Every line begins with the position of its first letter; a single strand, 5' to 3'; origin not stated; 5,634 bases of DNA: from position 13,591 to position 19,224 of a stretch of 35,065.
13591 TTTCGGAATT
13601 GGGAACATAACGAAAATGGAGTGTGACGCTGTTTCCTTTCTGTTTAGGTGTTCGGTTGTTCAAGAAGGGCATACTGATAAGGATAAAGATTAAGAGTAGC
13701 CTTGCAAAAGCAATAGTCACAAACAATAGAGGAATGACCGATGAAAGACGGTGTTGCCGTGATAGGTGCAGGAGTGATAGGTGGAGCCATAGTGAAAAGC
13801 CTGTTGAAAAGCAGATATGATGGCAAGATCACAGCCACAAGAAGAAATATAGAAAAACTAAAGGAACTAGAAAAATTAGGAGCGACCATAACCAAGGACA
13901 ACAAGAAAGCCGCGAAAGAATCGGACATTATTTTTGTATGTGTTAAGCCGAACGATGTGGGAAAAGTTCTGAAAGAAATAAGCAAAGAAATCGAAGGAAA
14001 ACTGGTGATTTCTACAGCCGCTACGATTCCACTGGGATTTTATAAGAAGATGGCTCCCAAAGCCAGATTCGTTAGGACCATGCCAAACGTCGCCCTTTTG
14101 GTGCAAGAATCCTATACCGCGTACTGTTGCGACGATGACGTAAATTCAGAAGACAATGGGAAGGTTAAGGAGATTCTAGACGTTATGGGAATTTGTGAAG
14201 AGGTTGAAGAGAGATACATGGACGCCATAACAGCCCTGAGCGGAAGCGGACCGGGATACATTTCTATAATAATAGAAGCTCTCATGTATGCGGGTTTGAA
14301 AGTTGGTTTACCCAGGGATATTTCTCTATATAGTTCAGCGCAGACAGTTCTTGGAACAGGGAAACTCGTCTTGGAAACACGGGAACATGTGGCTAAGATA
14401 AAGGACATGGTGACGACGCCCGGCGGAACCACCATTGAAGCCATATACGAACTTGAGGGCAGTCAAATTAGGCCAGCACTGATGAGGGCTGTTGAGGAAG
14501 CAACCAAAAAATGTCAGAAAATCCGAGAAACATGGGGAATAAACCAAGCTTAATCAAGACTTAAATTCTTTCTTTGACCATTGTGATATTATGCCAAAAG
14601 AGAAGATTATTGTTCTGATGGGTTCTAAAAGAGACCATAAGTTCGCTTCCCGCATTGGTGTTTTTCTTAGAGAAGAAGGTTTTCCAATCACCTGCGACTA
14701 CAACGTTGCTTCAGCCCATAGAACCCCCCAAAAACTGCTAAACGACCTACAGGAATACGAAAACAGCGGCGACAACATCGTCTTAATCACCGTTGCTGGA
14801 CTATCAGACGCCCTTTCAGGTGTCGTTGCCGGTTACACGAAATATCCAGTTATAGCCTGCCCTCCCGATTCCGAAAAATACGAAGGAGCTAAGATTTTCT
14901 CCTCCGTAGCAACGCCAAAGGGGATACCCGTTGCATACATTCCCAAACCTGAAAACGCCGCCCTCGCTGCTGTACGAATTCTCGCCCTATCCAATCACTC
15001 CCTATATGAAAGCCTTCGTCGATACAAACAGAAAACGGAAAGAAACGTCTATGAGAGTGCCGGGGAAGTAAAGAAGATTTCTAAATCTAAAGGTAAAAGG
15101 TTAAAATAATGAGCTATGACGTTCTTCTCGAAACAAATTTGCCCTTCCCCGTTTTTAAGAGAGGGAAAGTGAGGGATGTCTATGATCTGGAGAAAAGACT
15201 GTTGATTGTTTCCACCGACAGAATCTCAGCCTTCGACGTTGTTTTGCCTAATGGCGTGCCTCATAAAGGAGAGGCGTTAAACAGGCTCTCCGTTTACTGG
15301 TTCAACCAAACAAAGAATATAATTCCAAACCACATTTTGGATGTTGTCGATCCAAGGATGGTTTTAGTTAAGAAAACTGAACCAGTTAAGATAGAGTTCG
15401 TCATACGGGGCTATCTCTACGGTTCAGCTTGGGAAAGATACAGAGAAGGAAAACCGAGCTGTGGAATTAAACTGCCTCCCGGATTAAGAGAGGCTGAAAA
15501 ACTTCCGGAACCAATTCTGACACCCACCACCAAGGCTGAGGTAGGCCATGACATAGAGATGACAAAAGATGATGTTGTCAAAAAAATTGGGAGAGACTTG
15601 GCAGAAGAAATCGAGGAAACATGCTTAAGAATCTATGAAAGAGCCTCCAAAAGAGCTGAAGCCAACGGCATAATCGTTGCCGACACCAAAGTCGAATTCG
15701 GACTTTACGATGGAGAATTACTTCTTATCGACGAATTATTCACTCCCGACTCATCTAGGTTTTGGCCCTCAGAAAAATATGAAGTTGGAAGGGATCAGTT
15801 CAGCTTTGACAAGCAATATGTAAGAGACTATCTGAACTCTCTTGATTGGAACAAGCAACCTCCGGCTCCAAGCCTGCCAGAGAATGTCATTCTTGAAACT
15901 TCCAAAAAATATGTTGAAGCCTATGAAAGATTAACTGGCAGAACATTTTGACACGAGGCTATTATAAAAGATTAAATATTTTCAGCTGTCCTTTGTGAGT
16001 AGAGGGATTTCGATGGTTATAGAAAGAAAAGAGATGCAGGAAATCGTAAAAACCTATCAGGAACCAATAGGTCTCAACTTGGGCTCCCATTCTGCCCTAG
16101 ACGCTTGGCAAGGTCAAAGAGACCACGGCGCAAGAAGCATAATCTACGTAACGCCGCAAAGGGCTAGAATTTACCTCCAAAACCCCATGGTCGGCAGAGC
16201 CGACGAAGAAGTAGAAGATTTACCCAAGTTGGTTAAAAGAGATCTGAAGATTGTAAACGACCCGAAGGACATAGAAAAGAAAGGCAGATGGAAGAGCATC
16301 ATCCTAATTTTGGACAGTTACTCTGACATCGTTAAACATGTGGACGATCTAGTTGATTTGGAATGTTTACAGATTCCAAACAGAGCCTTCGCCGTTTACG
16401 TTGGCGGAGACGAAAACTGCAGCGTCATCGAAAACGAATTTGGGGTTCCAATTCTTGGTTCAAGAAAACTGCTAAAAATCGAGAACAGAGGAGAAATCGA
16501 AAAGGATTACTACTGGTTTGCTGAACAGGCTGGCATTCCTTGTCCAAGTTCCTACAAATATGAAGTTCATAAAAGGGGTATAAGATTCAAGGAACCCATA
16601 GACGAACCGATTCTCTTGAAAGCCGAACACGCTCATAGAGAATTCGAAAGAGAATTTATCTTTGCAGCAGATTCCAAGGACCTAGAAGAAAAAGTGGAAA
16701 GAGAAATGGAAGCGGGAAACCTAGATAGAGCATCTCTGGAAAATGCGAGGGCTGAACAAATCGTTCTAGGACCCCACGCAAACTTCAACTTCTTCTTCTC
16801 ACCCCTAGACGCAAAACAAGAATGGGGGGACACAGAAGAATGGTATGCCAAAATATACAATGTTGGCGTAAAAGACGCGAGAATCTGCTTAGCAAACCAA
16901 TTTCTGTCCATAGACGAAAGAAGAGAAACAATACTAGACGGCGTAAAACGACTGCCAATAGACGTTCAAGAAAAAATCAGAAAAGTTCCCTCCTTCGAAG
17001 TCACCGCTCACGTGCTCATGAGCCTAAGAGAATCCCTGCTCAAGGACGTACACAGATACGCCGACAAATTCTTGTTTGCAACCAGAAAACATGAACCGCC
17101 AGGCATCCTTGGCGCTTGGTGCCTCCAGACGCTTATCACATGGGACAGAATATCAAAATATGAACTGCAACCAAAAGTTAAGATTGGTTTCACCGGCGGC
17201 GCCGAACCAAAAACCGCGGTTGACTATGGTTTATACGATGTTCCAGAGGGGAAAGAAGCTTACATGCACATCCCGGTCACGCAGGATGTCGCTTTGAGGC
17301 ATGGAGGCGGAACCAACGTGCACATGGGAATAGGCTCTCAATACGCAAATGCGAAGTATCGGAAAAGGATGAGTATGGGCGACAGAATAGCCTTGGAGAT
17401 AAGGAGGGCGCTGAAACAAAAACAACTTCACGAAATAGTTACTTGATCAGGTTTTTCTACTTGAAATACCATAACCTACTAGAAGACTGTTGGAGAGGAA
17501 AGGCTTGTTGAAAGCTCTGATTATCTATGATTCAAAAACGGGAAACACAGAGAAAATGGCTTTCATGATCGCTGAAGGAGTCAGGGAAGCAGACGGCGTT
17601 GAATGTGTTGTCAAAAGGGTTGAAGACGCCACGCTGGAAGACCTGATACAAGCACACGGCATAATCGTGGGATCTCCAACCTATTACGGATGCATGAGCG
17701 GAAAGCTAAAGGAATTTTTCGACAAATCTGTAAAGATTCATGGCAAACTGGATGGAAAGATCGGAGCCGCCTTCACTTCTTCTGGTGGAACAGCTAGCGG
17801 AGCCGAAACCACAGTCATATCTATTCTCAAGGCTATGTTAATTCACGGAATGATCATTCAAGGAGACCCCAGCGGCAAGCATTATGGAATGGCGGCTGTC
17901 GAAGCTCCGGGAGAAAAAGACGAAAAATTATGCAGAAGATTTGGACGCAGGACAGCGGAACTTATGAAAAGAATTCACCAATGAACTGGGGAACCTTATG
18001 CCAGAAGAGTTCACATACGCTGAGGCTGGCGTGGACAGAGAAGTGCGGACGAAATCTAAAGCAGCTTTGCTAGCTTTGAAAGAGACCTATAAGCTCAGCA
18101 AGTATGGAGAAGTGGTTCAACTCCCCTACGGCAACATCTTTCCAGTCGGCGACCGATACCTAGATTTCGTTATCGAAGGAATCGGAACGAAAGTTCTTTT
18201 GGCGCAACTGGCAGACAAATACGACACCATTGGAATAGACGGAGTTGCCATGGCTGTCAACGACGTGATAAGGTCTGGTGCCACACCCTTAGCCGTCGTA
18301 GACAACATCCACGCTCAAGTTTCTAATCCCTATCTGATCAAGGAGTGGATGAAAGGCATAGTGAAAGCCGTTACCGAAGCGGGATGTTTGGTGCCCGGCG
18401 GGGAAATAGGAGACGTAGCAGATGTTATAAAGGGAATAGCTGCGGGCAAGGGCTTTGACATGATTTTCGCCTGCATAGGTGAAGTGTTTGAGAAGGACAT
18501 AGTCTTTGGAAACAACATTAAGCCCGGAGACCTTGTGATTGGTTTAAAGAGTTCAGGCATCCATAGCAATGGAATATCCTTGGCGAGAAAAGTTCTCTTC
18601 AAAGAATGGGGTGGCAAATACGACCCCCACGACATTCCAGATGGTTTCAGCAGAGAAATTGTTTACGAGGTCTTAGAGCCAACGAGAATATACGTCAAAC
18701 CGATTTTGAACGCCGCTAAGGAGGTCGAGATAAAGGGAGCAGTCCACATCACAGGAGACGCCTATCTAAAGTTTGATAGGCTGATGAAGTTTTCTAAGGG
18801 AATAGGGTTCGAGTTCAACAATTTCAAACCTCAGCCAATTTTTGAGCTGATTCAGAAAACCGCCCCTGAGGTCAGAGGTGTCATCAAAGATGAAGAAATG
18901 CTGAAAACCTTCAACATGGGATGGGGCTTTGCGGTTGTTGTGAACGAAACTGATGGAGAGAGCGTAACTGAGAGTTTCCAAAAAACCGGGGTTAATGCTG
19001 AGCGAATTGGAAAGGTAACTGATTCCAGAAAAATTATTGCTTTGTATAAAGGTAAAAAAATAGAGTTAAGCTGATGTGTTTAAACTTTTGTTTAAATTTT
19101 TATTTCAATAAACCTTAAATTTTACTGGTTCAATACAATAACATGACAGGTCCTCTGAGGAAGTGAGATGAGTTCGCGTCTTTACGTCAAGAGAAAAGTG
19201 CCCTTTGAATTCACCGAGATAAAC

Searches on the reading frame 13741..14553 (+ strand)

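Call 32: search_protein_families(library=pfam, proteins=[window:13741-14553:+], max_evalue=0.001)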
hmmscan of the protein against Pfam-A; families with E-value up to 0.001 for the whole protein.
window:13741-14553:+ (270 aa): 8 families
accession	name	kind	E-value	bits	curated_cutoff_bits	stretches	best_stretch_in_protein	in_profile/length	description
PF14748.11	P5CR_dimer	-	5.7e-34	117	25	1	157-260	1-104/105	Pyrroline-5-carboxylate reductase dimerisation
PF03807.23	F420_oxidored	-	5.5e-21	75.4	21.6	1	5-94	2-93/94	NADP oxidoreductase coenzyme F420-dependent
PF03446.21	NAD_binding_2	-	1.2e-08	35.6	21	1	5-93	2-93/161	NAD binding domain of 6-phosphogluconate dehydrogenase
PF02153.23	PDH_N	-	3.9e-06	26.9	26.5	1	21-91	5-76/154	Prephenate dehydrogenase, nucleotide-binding domain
PF02558.23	ApbA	-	4.1e-06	26.9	22.2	1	5-90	1-96/150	Ketopantoate reductase PanE/ApbA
PF01488.26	Shikimate_DH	-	3.1e-05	24.5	24.3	1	5-69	15-84/138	Shikimate / quinate 5-dehydrogenase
PF03435.24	Sacchrp_dh_NADP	-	0.00027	21.7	25.1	1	5-93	1-76/129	Saccharopine dehydrogenase NADP binding domain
PF02826.25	2-Hacid_dh_C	-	0.00077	19.3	25.1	0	5-71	39-102/178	D-isomer specific 2-hydroxyacid dehydrogenase, NAD binding domain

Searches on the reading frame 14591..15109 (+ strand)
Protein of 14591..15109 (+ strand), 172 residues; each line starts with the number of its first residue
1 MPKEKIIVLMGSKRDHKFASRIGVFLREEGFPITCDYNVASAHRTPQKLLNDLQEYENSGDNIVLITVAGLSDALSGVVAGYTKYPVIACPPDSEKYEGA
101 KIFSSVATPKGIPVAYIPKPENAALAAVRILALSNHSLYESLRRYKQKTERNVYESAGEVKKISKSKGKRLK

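Call 32: search_protein_families(library=pfam, proteins=[window:14591-15109:+], max_evalue=0.001)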
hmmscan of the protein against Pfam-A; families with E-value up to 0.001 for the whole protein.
window:14591-15109:+ (172 aa): 1 family
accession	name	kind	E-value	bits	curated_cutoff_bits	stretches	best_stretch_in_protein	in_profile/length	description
PF00731.26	AIRC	-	3.5e-38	130.9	30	1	5-150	1-146/148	AIR carboxylase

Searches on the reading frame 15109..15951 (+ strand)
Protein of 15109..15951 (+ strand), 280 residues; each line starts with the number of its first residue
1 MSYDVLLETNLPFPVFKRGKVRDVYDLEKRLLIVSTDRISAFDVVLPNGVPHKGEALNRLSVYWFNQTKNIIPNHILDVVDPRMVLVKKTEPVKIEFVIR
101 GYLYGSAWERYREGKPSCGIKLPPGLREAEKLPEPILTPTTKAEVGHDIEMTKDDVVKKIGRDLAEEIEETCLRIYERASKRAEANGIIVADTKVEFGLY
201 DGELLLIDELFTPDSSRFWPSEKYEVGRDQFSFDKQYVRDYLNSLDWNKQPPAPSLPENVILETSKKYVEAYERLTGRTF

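Call 32: search_protein_families(library=pfam, proteins=[window:15109-15951:+], max_evalue=0.001)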
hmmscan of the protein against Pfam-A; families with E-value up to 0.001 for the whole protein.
window:15109-15951:+ (280 aa): 1 family
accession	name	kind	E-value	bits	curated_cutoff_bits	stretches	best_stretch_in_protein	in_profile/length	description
PF01259.24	SAICAR_synt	-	4.2e-74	249.7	20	1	17-251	3-230/233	SAICAR synthetase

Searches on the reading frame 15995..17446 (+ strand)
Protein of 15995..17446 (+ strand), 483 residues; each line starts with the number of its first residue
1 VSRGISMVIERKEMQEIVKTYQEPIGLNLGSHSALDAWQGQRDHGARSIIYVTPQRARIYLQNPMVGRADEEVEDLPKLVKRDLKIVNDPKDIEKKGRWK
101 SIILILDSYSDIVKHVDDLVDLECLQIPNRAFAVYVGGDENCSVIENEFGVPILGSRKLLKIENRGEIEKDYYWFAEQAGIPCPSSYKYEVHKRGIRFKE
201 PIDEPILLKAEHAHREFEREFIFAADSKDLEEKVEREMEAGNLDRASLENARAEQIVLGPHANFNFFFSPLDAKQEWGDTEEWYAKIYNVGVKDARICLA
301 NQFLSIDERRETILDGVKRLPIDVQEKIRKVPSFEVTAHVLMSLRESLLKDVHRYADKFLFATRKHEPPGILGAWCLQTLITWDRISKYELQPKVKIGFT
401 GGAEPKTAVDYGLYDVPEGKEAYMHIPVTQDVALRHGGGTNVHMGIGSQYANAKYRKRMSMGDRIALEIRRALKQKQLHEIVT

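Call 32: search_protein_families(library=pfam, proteins=[window:15995-17446:+], max_evalue=0.001)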
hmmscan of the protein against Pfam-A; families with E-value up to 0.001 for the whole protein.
window:15995-17446:+ (483 aa): 2 families
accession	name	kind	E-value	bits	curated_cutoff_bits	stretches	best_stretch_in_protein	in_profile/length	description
PF06973.17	DUF1297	-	6.1e-47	160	23.8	2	229-394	1-141/188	Domain of unknown function (DUF1297)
PF06849.18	DUF1246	-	1.4e-18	67.5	25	1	29-187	4-122/122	Protein of unknown function (DUF1246)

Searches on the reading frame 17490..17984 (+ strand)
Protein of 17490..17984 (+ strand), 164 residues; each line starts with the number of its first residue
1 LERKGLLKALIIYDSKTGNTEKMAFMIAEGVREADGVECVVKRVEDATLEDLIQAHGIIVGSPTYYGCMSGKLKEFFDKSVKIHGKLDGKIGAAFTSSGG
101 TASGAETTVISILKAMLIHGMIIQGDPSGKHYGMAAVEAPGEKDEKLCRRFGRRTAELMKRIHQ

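Call 32: search_protein_families(library=pfam, proteins=[window:17490-17984:+], max_evalue=0.001)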
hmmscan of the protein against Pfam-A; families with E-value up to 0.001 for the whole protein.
window:17490-17984:+ (164 aa): 4 families
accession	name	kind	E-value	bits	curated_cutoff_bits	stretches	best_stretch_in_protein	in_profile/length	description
PF03358.20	FMN_red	-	1.3e-13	51.3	24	1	49-125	65-141/152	NADPH-dependent FMN reductase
PF12724.12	Flavodoxin_5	-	5.5e-11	43.4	27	1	10-101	1-87/145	Flavodoxin domain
PF00258.30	Flavodoxin_1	-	2e-10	41.4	25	1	11-82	1-73/143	Flavodoxin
PF12641.12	Flavodoxin_3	-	6.8e-05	23.2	27.5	1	10-54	1-40/160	Flavodoxin domain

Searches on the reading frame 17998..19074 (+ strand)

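Call 32: search_protein_families(library=pfam, proteins=[window:17998-19074:+], max_evalue=0.001)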
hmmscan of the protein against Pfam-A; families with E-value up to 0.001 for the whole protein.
window:17998-19074:+ (358 aa): 2 families
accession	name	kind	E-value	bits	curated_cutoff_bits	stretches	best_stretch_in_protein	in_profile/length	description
PF02769.27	AIRS_C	-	3.3e-26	92.8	23.1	1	175-348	1-153/156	AIR synthase related protein, C-terminal domain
PF00586.29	AIRS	-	9.4e-14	52.2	24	1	53-161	13-110/112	AIR synthase related protein, N-terminal domain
